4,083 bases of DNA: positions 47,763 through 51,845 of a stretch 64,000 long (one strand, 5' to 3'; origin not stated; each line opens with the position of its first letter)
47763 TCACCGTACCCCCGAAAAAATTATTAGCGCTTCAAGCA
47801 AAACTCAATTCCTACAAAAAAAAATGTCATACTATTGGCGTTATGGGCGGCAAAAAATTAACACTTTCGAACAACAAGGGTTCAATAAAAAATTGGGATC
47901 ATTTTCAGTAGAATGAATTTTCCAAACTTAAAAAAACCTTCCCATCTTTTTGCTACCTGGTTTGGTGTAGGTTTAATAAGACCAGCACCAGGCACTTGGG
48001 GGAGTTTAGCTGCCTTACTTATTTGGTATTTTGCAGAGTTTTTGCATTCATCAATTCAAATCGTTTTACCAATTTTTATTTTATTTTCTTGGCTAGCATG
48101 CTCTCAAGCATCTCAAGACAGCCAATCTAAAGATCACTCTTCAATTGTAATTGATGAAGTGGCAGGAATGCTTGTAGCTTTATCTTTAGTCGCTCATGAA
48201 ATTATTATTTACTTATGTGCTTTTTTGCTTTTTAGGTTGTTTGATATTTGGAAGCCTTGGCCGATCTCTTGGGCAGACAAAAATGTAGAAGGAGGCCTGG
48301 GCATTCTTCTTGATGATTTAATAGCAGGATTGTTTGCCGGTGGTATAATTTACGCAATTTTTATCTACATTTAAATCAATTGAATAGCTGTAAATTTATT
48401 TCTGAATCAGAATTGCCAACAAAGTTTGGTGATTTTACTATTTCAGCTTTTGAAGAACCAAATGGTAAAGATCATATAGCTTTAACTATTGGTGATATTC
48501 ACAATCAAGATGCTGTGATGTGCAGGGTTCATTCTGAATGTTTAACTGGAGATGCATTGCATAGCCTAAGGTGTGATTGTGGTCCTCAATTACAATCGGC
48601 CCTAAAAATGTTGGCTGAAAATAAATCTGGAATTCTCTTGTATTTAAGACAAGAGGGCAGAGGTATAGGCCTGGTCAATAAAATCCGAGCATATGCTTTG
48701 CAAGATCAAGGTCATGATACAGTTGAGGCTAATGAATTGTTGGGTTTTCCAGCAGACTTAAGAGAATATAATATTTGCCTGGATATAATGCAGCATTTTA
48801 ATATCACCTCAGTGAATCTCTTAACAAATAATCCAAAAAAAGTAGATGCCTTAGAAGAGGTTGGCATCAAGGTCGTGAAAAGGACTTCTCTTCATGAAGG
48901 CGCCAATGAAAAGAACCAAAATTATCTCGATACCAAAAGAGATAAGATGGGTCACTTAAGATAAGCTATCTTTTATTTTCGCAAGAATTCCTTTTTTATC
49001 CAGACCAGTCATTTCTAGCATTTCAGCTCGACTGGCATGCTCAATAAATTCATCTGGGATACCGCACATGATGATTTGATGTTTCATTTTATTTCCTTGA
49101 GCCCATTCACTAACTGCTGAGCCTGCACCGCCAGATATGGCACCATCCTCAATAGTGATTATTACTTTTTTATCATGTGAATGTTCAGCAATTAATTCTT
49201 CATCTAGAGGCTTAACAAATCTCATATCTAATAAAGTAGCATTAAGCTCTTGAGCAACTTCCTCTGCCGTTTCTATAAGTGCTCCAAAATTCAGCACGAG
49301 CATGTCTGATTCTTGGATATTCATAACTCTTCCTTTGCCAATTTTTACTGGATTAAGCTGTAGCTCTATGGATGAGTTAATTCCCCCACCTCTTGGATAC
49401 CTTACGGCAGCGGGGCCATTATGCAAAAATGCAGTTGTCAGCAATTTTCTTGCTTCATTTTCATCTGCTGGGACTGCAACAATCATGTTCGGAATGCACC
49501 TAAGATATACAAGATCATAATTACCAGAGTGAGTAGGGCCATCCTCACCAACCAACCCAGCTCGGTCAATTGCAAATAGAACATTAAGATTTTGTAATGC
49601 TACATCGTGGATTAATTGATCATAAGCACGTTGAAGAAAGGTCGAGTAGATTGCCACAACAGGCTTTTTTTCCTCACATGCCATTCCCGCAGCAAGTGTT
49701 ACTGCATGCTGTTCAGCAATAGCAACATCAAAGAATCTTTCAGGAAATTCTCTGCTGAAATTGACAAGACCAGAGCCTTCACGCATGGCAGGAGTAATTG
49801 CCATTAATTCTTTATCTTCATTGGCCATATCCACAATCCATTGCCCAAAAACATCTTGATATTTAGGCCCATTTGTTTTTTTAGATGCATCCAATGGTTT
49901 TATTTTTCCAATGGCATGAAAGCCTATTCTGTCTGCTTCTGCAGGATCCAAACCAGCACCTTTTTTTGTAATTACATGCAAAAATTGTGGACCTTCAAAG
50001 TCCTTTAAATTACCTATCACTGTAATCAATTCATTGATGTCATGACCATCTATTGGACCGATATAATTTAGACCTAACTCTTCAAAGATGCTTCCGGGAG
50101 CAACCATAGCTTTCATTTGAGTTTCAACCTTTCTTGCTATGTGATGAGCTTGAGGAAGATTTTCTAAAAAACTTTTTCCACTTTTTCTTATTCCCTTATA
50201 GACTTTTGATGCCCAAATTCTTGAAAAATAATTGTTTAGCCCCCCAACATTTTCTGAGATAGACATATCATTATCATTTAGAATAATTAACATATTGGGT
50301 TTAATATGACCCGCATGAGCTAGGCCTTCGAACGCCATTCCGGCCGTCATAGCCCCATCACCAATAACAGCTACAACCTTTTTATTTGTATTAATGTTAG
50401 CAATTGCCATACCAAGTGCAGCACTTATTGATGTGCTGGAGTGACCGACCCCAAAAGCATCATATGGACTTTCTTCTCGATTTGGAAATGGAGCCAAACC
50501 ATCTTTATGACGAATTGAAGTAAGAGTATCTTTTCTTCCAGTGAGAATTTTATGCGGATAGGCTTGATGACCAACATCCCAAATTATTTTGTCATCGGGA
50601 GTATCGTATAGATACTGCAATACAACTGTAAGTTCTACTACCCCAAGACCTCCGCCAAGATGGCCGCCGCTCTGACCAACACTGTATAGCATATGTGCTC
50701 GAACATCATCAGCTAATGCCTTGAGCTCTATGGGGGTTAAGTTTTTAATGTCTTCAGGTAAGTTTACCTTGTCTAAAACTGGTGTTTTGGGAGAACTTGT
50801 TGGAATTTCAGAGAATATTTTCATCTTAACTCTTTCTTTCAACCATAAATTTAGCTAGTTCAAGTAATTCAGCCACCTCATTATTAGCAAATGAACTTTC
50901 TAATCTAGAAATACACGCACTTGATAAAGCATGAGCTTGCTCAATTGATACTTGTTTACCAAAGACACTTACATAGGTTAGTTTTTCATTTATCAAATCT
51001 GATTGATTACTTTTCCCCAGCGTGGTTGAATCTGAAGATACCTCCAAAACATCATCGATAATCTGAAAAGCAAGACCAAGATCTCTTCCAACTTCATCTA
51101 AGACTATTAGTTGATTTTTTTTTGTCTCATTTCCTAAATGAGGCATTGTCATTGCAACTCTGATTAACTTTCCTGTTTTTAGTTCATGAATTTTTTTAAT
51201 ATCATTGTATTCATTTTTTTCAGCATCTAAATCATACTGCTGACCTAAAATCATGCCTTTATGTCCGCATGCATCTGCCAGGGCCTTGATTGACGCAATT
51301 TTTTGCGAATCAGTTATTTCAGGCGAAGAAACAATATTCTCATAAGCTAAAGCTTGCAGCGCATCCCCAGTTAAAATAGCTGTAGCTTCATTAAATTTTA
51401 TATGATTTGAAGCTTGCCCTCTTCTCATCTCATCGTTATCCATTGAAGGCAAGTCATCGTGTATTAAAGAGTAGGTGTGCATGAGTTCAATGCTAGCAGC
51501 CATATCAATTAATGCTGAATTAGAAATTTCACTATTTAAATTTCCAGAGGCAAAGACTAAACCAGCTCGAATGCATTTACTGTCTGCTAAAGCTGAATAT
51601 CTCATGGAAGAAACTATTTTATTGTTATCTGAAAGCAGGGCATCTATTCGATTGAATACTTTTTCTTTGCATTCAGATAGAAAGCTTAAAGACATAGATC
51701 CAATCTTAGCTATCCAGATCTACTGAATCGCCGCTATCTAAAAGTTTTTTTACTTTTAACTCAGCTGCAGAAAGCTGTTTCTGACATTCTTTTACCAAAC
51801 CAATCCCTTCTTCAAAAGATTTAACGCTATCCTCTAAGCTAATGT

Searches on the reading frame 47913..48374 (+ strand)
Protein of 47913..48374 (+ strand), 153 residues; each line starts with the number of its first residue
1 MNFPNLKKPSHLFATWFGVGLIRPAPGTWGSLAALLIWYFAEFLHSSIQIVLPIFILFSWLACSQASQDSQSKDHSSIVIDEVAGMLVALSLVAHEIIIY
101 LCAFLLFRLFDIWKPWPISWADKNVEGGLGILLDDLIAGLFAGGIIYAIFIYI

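Call 53: search_protein_families(library=pfam, proteins=[window:47913-48374:+], max_evalue=0.000001)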
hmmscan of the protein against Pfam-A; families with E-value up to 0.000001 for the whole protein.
window:47913-48374:+ (153 aa): 1 family
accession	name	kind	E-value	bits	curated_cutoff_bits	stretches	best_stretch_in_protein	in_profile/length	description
PF04608.18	PgpA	-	1.8e-43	148.3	28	1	13-149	2-140/141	Phosphatidylglycerophosphatase A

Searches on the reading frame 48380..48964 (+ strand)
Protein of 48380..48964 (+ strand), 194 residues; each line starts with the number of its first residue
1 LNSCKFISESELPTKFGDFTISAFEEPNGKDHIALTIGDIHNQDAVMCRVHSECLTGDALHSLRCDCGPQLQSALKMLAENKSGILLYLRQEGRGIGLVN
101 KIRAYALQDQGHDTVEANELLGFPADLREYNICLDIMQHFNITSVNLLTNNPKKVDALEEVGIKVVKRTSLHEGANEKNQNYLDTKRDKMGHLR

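Call 53: search_protein_families(library=pfam, proteins=[window:48380-48964:+], max_evalue=0.000001)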
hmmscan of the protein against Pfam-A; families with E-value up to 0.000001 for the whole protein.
window:48380-48964:+ (194 aa): 1 family
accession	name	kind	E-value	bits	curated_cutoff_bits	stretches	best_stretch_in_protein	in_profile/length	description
PF00925.25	GTP_cyclohydro2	-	1.9e-64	216.6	23.3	1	8-169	4-164/165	GTP cyclohydrolase II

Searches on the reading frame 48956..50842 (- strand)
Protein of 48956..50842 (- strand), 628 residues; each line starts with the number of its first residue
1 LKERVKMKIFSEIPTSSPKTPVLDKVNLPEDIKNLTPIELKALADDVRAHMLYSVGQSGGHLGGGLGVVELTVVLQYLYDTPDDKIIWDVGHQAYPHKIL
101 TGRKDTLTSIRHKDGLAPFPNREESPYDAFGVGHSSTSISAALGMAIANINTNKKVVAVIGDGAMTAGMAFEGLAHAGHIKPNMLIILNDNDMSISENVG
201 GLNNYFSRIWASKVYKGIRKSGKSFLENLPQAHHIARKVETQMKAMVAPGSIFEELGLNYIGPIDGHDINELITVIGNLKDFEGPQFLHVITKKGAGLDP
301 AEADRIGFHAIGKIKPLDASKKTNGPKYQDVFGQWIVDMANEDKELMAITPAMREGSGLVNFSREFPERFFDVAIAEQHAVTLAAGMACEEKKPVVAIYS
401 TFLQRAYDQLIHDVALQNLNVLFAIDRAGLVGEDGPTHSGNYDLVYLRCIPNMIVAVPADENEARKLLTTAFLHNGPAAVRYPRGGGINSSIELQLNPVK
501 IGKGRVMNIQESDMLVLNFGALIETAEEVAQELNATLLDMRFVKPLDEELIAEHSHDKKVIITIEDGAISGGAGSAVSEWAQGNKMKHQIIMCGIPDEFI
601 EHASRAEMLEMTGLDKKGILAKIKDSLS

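Call 53: search_protein_families(library=pfam, proteins=[window:48956-50842:-], max_evalue=0.000001)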
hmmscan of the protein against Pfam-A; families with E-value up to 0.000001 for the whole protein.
window:48956-50842:- (628 aa): 4 families
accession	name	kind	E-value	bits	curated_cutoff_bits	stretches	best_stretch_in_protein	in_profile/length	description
PF13292.11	DXP_synthase_N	-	2.8e-114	381.5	21.2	1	23-292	1-274/274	1-deoxy-D-xylulose-5-phosphate synthase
PF02779.29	Transket_pyr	-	1.7e-46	158.5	27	1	327-485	4-170/174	Transketolase, pyrimidine binding domain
PF02780.25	Transketolase_C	-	2.4e-21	76.4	25.9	1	510-619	8-124/124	Transketolase, C-terminal domain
PF02775.26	TPP_enzyme_C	-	6.6e-07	29.7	21.9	0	125-193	20-84/151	Thiamine pyrophosphate enzyme, C-terminal TPP binding domain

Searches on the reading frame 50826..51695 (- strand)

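Call 53: search_protein_families(library=pfam, proteins=[window:50826-51695:-], max_evalue=0.000001)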
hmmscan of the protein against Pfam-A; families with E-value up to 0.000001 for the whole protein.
window:50826-51695:- (289 aa): 1 family
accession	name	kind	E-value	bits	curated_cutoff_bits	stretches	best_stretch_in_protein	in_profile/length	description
PF00348.22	polyprenyl_synt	-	3.9e-45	154.5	27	1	27-260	4-233/251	Polyprenyl synthetase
